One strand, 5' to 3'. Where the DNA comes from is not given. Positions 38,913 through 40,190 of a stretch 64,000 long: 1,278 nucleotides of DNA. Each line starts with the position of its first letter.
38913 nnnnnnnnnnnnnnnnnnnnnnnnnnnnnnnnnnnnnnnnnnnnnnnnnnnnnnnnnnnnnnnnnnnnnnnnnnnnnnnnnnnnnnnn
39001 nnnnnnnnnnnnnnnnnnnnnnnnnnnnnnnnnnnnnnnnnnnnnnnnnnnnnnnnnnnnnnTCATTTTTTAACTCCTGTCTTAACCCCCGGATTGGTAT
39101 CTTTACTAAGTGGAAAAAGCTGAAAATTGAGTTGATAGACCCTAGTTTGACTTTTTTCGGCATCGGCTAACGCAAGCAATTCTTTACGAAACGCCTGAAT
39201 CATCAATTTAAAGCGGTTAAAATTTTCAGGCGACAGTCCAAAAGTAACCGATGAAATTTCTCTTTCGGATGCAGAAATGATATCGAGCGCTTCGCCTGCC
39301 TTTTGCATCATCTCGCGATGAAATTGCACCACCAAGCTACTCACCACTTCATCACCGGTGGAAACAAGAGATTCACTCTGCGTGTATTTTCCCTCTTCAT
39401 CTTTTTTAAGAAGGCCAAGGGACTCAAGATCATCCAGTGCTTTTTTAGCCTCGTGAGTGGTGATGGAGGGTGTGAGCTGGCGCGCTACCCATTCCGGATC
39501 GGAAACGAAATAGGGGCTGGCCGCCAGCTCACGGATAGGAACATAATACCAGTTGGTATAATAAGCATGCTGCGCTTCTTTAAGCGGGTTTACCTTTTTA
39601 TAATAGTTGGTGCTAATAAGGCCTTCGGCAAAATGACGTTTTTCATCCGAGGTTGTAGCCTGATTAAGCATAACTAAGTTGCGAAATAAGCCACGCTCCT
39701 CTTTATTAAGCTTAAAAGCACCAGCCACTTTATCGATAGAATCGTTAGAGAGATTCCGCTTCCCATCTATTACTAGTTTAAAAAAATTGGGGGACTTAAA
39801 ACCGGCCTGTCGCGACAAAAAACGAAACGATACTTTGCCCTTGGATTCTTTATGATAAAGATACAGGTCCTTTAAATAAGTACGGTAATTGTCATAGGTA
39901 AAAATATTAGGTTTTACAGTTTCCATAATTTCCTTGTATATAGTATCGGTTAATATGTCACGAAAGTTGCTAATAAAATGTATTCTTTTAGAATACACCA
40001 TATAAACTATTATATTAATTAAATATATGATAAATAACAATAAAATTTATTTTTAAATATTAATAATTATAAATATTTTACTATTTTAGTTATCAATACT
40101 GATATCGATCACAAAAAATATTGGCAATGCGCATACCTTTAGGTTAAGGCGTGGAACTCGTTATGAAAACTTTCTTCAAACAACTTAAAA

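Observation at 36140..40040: TIGR02147-family protein co-transcribed with a small Cys-rich lipoprotein and an 871-aa lipoprotein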

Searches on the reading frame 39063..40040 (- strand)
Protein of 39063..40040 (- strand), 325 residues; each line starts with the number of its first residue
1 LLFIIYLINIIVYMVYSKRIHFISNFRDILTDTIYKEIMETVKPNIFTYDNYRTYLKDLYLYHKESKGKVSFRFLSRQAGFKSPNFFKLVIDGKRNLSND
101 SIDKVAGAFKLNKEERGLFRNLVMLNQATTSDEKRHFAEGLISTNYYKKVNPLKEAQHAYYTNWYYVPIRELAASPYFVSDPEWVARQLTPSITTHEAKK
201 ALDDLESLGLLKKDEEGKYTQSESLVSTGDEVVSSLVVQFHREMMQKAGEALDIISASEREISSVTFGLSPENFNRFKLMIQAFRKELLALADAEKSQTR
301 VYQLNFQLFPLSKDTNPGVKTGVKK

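Call 3: search_protein_families(library=ncbifam, proteins=[window:39063-40040:-], max_evalue=0.1)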
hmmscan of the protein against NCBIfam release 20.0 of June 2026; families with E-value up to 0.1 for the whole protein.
window:39063-40040:- (325 aa): 1 family
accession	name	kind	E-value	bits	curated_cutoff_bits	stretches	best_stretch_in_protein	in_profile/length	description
TIGR02147.1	Fsuc_second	paralog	1.5e-80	270.6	50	1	44-313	2-271/272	TIGR02147 family protein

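Call 4: search_protein_families(library=pfam, proteins=[window:39063-40040:-], max_evalue=0.1)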
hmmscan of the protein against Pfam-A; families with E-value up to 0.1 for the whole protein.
window:39063-40040:- (325 aa): 2 families
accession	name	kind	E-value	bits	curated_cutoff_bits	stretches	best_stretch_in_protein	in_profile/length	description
PF14394.12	DUF4423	-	2.7e-39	135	30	1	148-311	5-165/165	Domain of unknown function (DUF4423)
PF11523.13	DUF3223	-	0.097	13.7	21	0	218-256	6-44/75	Protein of unknown function (DUF3223)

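Call 18: find_homologous_proteins(query=window:39063-39926:-)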
Query window:39063-39926:- (287 aa): 696 proteins with E <= 0.001 among 2169 candidates; the best 120 are listed.
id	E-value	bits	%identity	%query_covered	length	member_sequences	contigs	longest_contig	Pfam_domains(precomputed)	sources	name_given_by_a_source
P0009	1.9e-185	633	100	100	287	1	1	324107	PF14394.13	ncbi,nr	ncbi:TIGR02147 family protein [bacterium]|nr:TIGR02147 family protein [bacterium]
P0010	2.9e-105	370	62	94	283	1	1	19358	PF14394.13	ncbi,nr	ncbi:MAG: TIGR02147 family protein [Deltaproteobacteria bacterium]|nr:TIGR02147 family protein [Delt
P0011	5.6e-105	369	62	97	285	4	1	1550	PF14394.13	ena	-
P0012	4.3e-100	353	59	95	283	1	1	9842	PF14394.13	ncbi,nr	ncbi:MAG: TIGR02147 family protein [Deltaproteobacteria bacterium]|nr:TIGR02147 family protein [Delt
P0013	3.0e-99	350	59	95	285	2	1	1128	PF14394.13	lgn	-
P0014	4.8e-98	346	59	95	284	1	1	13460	PF14394.13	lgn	-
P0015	7.6e-98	346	58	94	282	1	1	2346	PF14394.13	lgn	-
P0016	1.9e-96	341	57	95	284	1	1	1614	PF14394.13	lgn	-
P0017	2.6e-96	341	59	94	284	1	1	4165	PF14394.13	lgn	-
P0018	3.9e-95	337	56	95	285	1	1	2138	PF14394.13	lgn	-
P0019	3.9e-95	337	59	94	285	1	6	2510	PF14394.13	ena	-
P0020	1.9e-94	334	57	96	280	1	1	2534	PF14394.13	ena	-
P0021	1.5e-93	331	56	96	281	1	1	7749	PF14394.13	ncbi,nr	ncbi:MAG: TIGR02147 family protein [Deltaproteobacteria bacterium]|nr:TIGR02147 family protein [Delt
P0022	1.6e-93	331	56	94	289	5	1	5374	PF14394.13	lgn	-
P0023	5.8e-93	330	55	96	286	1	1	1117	PF14394.13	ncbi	-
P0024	9.8e-92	326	55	98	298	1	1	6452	PF14394.13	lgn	-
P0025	1.0e-90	322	55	95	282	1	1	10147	PF14394.13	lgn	-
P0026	1.8e-90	321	57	94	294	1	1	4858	PF14394.13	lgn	-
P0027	1.9e-90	321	55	95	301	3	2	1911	PF14394.13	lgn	-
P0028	2.5e-90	321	54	94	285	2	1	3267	PF14394.13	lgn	-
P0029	5.2e-90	320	56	94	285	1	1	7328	PF14394.13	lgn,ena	-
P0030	2.9e-89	317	54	97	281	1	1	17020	PF14394.13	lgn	-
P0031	2.9e-89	317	54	93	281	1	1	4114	PF14394.13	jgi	jgi:uncharacterized protein (TIGR02147 family)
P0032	4.5e-89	317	53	98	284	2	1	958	PF14394.13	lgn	-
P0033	1.0e-88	316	54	94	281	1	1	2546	PF14394.13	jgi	jgi:uncharacterized protein (TIGR02147 family)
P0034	1.1e-88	316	54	95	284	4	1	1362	PF14394.13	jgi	jgi:uncharacterized protein (TIGR02147 family)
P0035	1.2e-88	315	54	95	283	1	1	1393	PF14394.13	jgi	jgi:uncharacterized protein (TIGR02147 family)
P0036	4.6e-88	313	54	94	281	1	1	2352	PF14394.13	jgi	jgi:uncharacterized protein (TIGR02147 family)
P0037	6.3e-88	313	53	95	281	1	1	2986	PF14394.13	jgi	-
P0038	6.5e-88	313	53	94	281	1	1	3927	PF14394.13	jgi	jgi:uncharacterized protein (TIGR02147 family)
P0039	8.2e-88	313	53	95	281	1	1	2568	PF14394.13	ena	-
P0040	1.6e-87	312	53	93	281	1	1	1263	PF14394.13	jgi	jgi:uncharacterized protein (TIGR02147 family)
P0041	1.7e-87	312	52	96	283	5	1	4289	PF14394.13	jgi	-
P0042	2.0e-87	311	53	94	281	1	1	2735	PF14394.13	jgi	jgi:uncharacterized protein (TIGR02147 family)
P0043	2.4e-87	311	53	93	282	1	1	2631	PF14394.13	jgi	jgi:uncharacterized protein (TIGR02147 family)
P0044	2.8e-87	311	53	93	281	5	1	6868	PF14394.13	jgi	jgi:uncharacterized protein (TIGR02147 family)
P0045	8.5e-87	309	52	96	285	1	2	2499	PF14394.13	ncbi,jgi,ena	jgi:uncharacterized protein (TIGR02147 family)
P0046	1.3e-86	309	52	94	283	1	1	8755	PF14394.13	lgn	-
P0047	2.6e-86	308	53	93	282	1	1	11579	PF14394.13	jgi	jgi:uncharacterized protein (TIGR02147 family)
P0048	4.7e-86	307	53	93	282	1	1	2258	PF14394.13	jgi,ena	-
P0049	7.2e-86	306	53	93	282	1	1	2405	PF14394.13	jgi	jgi:uncharacterized protein (TIGR02147 family)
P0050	1.3e-85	305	54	94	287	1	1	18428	PF14394.13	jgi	jgi:uncharacterized protein (TIGR02147 family)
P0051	1.4e-85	305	52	98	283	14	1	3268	PF14394.13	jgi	jgi:uncharacterized protein (TIGR02147 family)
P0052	2.2e-85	305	53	95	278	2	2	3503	PF14394.13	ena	-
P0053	2.8e-85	304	52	94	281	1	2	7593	PF14394.13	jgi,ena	-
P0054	4.6e-85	304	52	93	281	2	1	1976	PF14394.13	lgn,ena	-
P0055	4.8e-85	304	52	93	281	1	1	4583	PF14394.13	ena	-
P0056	8.7e-85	303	52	95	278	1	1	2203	PF14394.13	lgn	-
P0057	9.2e-85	303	52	95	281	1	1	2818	PF14394.13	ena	-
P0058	9.5e-85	303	51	98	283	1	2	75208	PF14394.13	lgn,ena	-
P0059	1.3e-84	302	52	94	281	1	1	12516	PF14394.13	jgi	-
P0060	1.6e-84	302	52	93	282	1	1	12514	PF14394.13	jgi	jgi:uncharacterized protein (TIGR02147 family)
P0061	1.8e-84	302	52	93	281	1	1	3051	PF14394.13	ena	-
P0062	1.9e-84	302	52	93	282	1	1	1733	PF14394.13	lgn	-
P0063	2.5e-84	301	51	96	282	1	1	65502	PF14394.13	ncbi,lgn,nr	ncbi:MAG: TIGR02147 family protein [Oligoflexia bacterium]|nr:TIGR02147 family protein [Oligoflexia 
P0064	2.6e-84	301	52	95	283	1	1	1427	PF14394.13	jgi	-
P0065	3.6e-84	301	52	95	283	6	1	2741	PF14394.13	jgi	jgi:uncharacterized protein (TIGR02147 family)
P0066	3.8e-84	301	53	94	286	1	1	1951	PF14394.13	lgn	-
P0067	5.5e-84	300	51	93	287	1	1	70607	PF14394.13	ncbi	ncbi:MAG: TIGR02147 family protein [bacterium]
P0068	6.1e-84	300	51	95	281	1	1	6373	PF14394.13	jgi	-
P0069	6.1e-84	300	51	95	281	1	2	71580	PF14394.13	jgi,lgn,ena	-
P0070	6.3e-84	300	51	95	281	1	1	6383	PF14394.13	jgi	-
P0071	8.4e-84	300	50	97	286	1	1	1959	PF14394.13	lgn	-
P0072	9.0e-84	299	53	94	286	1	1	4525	PF14394.13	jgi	jgi:uncharacterized protein (TIGR02147 family)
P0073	1.1e-83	299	51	93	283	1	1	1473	PF14394.13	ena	-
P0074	1.2e-83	299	52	94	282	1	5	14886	PF14394.13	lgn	-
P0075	1.5e-83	299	52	97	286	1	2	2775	PF14394.13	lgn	-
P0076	2.0e-83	298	51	93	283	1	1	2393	PF14394.13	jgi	-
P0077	2.1e-83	298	52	94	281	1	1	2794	PF14394.13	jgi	jgi:uncharacterized protein (TIGR02147 family)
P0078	2.7e-83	298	51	94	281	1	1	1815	PF14394.13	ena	-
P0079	6.3e-83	297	52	94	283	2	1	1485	PF14394.13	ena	-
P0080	1.0e-82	296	51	98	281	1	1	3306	PF14394.13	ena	-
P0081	1.2e-82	296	51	93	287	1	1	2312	PF14394.13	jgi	jgi:uncharacterized protein (TIGR02147 family)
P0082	1.2e-82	296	50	94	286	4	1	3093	PF14394.13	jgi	jgi:uncharacterized protein (TIGR02147 family)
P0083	1.2e-82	296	52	94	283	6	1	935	PF14394.13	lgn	-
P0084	1.4e-82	295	51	95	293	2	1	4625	PF14394.13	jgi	-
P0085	2.2e-82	295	49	97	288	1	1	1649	PF14394.13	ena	-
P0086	2.4e-82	295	52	94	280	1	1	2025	PF14394.13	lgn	-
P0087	2.7e-82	295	50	98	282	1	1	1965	PF14394.13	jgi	jgi:uncharacterized protein (TIGR02147 family)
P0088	3.8e-82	294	52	93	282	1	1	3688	PF14394.13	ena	-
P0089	9.6e-82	293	52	94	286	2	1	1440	PF14394.13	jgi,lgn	-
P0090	1.8e-81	292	52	94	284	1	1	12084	PF14394.13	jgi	jgi:uncharacterized protein (TIGR02147 family)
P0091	4.3e-81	291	50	97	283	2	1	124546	PF14394.13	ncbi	-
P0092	5.1e-81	290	51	96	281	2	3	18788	PF14394.13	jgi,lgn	jgi:uncharacterized protein (TIGR02147 family)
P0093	6.5e-81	290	51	94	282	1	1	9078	PF14394.13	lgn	-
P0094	7.6e-81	290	48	96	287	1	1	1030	PF14394.13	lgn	-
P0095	1.6e-80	289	48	97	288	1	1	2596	PF14394.13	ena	-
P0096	5.5e-80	287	48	94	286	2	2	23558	PF14394.13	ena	-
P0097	9.9e-80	286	48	95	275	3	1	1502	PF14394.13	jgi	jgi:uncharacterized protein (TIGR02147 family)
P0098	1.3e-79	286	49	93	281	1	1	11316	PF14394.13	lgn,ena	-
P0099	1.4e-79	286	46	98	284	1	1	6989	PF14394.13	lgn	-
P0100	5.1e-79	284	49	95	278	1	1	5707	PF14394.13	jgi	jgi:uncharacterized protein (TIGR02147 family)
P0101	8.1e-79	283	50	94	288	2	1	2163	PF14394.13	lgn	-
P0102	1.2e-78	283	48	99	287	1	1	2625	PF14394.13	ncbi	-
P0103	2.0e-78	282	49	98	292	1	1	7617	PF14394.13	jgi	-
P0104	3.7e-78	281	49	95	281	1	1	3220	PF14394.13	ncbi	-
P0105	8.0e-78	280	49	95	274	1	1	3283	PF14394.13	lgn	-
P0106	1.8e-77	279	47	95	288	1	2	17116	PF14394.13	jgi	jgi:uncharacterized protein (TIGR02147 family)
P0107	1.8e-77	279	48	94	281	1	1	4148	PF14394.13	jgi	jgi:uncharacterized protein (TIGR02147 family)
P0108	2.0e-77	279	49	93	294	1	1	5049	PF14394.13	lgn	-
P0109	3.4e-77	278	50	94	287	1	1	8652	PF14394.13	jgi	jgi:uncharacterized protein (TIGR02147 family)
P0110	7.2e-77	277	49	94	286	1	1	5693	PF14394.13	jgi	jgi:uncharacterized protein (TIGR02147 family)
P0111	8.6e-77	277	48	94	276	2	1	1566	PF14394.13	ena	-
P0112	1.0e-76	276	48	94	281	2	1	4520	PF14394.13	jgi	jgi:uncharacterized protein (TIGR02147 family)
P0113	1.8e-76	276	47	97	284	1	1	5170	PF14394.13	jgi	jgi:uncharacterized protein (TIGR02147 family)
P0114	2.8e-76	275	48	94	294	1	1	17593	PF14394.13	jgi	jgi:uncharacterized protein (TIGR02147 family)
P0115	3.8e-76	274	49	94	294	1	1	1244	PF14394.13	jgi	jgi:uncharacterized protein (TIGR02147 family)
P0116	8.4e-76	273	48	96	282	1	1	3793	PF14394.13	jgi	jgi:uncharacterized protein (TIGR02147 family)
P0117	8.9e-76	273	49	93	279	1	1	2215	PF14394.13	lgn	-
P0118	1.1e-75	273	48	96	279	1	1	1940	PF14394.13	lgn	-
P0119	2.1e-75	272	49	94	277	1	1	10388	PF14394.13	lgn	-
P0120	2.7e-75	272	46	100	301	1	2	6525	PF14394.13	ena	-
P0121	3.0e-75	271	47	94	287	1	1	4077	PF14394.13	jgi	jgi:uncharacterized protein (TIGR02147 family)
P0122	3.0e-75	271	48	94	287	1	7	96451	PF14394.13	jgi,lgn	-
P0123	3.2e-75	271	49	98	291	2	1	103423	PF14394.13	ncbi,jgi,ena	jgi:uncharacterized protein (TIGR02147 family)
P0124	3.8e-75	271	47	95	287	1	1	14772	PF14394.13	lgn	-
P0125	4.1e-75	271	47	98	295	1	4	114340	PF14394.13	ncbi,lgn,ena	-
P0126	4.7e-75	271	47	96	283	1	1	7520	PF14394.13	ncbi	ncbi:MAG: TIGR02147 family protein [Bdellovibrionia bacterium]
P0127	6.5e-75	270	47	95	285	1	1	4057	PF14394.13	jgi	jgi:uncharacterized protein (TIGR02147 family)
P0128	9.4e-75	270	49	93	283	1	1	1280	PF14394.13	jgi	jgi:uncharacterized protein (TIGR02147 family)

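Call 20: find_related_loci(query=A2, collection=genome_contigs, flank=8000)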
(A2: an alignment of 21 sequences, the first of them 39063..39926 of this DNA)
Query A2 (287 aa) in genome_contigs; peptide patterns used: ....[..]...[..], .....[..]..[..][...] (x = any residue, [..] = any of these).
544 stretches matched a pattern; 505 encode a relative of the query (tblastn E <= 1e-3); the best 80 are kept; 80 distinct loci.
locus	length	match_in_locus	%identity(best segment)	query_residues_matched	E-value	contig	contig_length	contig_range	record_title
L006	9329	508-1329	59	5-278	2e-107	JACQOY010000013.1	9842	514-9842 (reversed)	MAG: Deltaproteobacteria bacterium isolate NC_groundwater_1293_Ag_S-0.2um_53_32 S_p2_S4_coassembly_k141_198698, whole ge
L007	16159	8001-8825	51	3-277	6e-89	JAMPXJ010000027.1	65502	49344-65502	MAG: Oligoflexia bacterium isolate R2F_R2FSRR_metabat.28 R2F_C209, whole genome shotgun sequence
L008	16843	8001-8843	48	5-285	1e-88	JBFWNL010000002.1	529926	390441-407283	MAG: Bacteriovoracia bacterium isolate CA_2019_TPBF_111 NODE_122_length_529926_cov_8.174562_TPBF, whole genome shotgun s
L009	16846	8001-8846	47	1-282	1e-86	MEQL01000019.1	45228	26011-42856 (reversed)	MAG: Bdellovibrionales bacterium RIFOXYD12_FULL_39_22 rifoxyd3_full_scaffold_203, whole genome shotgun sequence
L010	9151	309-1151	47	3-281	2e-86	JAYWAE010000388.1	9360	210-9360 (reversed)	MAG: Pseudobdellovibrionaceae bacterium isolate GL92_UP_concoct_173 GL92_UP_concoct_173_387, whole genome shotgun sequen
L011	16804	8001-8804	51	8-275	7e-86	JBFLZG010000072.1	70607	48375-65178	MAG: bacterium isolate MAG105 MAG105_72, whole genome shotgun sequence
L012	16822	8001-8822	46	7-280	1e-83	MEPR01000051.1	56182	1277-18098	MAG: Bdellovibrionales bacterium GWB1_55_8 gwb1_scaffold_298, whole genome shotgun sequence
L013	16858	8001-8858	50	1-284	7e-84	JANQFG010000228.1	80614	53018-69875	MAG: bacterium isolate PL23a_bin.76 k99_2067062, whole genome shotgun sequence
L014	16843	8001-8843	50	2-280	2e-83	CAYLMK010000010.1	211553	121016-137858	MAG TPA_asm: uncultured Thermodesulfobacteriota bacterium isolate binchicken_co274_253 genome assembly, contig: NODE_90_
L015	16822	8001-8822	48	8-280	4e-83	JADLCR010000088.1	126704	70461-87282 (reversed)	MAG: Oligoflexia bacterium isolate SJ240 c_000001422003, whole genome shotgun sequence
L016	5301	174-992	49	5-277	2e-83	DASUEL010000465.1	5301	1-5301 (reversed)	MAG TPA_asm: Bdellovibrionales bacterium isolate SMAG_U1352 k141_1348131, whole genome shotgun sequence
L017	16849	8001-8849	47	7-287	3e-83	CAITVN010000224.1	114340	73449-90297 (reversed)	MAG: Oligoflexia bacterium isolate LJ_bin-4497 genome assembly, contig: bin-4497:224/244, whole genome shotgun sequence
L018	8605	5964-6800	46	4-280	7e-83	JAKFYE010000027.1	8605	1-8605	MAG: Bdellovibrionales bacterium isolate ND5_Bin_38_2 ND5_0008271, whole genome shotgun sequence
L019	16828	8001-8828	47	6-283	2e-82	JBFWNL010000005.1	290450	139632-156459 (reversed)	MAG: Bacteriovoracia bacterium isolate CA_2019_TPBF_111 NODE_360_length_290450_cov_7.860786_TPBF, whole genome shotgun s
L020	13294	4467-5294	47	7-284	3e-82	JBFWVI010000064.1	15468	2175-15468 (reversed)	MAG: Bdellovibrionales bacterium isolate CA_2019_TPBF_90 NODE_16878_length_15468_cov_12.081937_TPBF, whole genome shotgu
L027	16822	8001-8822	43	1-274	3e-75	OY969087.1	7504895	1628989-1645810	MAG: uncultured delta proteobacterium isolate MFD01721.bin.c.1 genome assembly, chromosome: 1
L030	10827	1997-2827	41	2-287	4e-74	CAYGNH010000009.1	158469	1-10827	MAG TPA_asm: uncultured Pseudobdellovibrionaceae bacterium isolate ERP117304_co1_209 genome assembly, contig: NODE_130_l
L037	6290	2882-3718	40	2-280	3e-72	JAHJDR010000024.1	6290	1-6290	MAG: bacterium isolate Modern_marine.mb.68 Modern_marine.mb.68_k141_88962, whole genome shotgun sequence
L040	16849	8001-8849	42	2-280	2e-71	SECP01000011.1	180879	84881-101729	MAG: Myxococcales bacterium isolate PMG_095 scaffold_109, whole genome shotgun sequence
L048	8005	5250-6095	41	4-282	1e-70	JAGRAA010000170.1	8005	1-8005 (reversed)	MAG: Bdellovibrionales bacterium isolate HKST-UBA06 2012-05-30_1_(paired)_contig_359974, whole genome shotgun sequence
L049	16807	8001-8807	46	5-273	3e-70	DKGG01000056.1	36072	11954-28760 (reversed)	MAG TPA_asm: Bdellovibrionaceae bacterium UBA6776 UBA6776_contig_10351, whole genome shotgun sequence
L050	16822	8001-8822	43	2-275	2e-70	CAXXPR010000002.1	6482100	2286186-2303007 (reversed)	MAG: Desulfatiglandales bacterium isolate a8f5a47d-4dac-4919-b032-e1fff6f47f18 genome assembly, contig: contig_2, whole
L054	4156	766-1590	41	5-279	6e-70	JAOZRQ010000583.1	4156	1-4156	MAG: Desulfobacterales bacterium isolate GMC6.concoct.52 GMC6_36020_length_4156_cov_12.242868, whole genome shotgun sequ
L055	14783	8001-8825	45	1-275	2e-73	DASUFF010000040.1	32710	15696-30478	MAG TPA_asm: bacterium isolate SMAG_U1372 k141_583435, whole genome shotgun sequence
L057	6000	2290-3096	41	7-275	2e-69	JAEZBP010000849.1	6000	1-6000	MAG: Proteobacteria bacterium isolate OH_CBrB_201 k127_1282524, whole genome shotgun sequence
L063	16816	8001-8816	42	4-275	1e-68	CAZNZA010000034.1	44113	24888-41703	MAG TPA_asm: uncultured Polyangiaceae bacterium isolate SRP220891_co3_396 genome assembly, contig: NODE_725_length_44113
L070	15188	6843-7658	42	5-275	1e-67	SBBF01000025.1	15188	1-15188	MAG: Nitrospira sp. isolate Bin_29_2_1 Hy_contig14134, whole genome shotgun sequence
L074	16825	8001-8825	44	2-275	2e-67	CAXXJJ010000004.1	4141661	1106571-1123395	MAG: Desulfatiglandales bacterium isolate ad7cffaf-6c2b-4e6c-8426-e31439b40ff1 genome assembly, contig: contig_4, whole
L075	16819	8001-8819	42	2-274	2e-67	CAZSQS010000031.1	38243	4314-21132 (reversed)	MAG TPA_asm: uncultured Smithella sp. isolate SRP263991_co2_36 genome assembly, contig: NODE_946_length_38243_cov_25.837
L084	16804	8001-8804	42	7-275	5e-67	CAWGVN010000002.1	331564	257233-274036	MAG: uncultured delta proteobacterium isolate MFD02416.bin.1.415 genome assembly, contig: contig_3535, whole genome shot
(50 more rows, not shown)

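Call 24: search_protein_families(library=pfam, proteins=[L012:8831-9307:+, L007:8828-9292:+, L040:8858-9604:+, L027:8849-9766:+, L050:8895-10901:+, L063:8897-11719:+, L075:8847-10985:+, L006:1341-1652:+, L055:8831-9406:+, L070:7673-8629:+], max_evalue=0.01)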
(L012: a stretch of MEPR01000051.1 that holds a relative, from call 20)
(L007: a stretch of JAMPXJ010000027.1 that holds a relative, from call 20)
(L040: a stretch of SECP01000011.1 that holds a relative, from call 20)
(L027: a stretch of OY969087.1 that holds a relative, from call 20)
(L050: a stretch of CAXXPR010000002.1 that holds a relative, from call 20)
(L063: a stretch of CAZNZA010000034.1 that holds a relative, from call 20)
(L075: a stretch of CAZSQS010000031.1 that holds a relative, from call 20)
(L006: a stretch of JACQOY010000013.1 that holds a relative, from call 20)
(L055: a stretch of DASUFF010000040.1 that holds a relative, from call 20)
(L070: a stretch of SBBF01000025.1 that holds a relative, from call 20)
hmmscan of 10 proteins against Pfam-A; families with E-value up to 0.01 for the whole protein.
L012:8831-9307:+ (158 aa): 0 families

L007:8828-9292:+ (154 aa): 0 families

L040:8858-9604:+ (248 aa): 0 families

L027:8849-9766:+ (305 aa): 0 families

L050:8895-10901:+ (668 aa): 2 families
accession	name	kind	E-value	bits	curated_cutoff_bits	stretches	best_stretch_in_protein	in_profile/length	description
PF09826.15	Beta_propel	-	4.2e-136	455.1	22.4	1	92-654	1-494/495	Beta propeller domain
PF08309.17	LVIVD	-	1.9e-05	24.4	20.2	0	107-120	6-19/42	LVIVD repeat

L063:8897-11719:+ (940 aa): 0 families

L075:8847-10985:+ (712 aa): 14 families
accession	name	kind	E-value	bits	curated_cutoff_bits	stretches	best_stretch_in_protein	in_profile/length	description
PF13418.12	Kelch_4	-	1.4e-47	159.9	21.6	4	486-532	1-47/49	Galactose oxidase, central domain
PF01344.31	Kelch_1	-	3.6e-43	145.1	20.1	5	496-533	10-46/46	Kelch motif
PF13964.12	Kelch_6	-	1.5e-41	139.5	25.3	4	492-532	6-46/50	Kelch motif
PF07646.21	Kelch_2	-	5.8e-35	117.9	21.3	2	391-435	3-48/48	Kelch motif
PF13415.12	Kelch_3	-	5e-29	100.3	22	3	634-681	2-47/48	Galactose oxidase, central domain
PF24981.1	Beta-prop_ATRN-LZTR1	-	1.4e-25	90.6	50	2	464-558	179-283/289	Attractin/LZTR1 beta-propeller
PF25210.1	Kelch_FKB95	-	6.4e-25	88.7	70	3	450-578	44-169/268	FKB95, Kelch-repeats domain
PF24681.1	Kelch_KLHDC2_KLHL20_DRC7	-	7.8e-25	87.9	50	2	392-599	2-221/221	KLHDC2/KLHL20/DRC7 Kelch-repeats domain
PF07250.17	Glyoxal_oxid_N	-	4.2e-14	52.8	37.5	0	627-692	71-135/243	Glyoxal oxidase N-terminus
PF24996.1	NANM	-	2e-08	33.9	45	0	471-552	37-204/350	N-acetylneuraminate epimerase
PF02698.23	DUF218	-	3.6e-05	24.1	27.6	0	456-516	7-43/133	DUF218 domain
PF25390.1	WD40_RLD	-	0.00015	21.7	150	1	440-610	152-335/363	RCC1-like domain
PF25369.1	SH3_VIII-1_N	-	0.001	18.8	27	0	575-597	15-37/45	Myosin-1-like, N-terminal SH3 domain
PF12768.13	Rax2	-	0.002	18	28.8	0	497-617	35-163/254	Rax2 C-terminal beta propeller domain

L006:1341-1652:+ (103 aa): 0 families

L055:8831-9406:+ (191 aa): 0 families

L070:7673-8629:+ (318 aa): 1 family
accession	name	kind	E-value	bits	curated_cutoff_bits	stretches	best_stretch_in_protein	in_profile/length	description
PF13205.12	Big_5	-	6.2e-07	30.5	23.6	1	217-314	7-105/105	Bacterial Ig-like domain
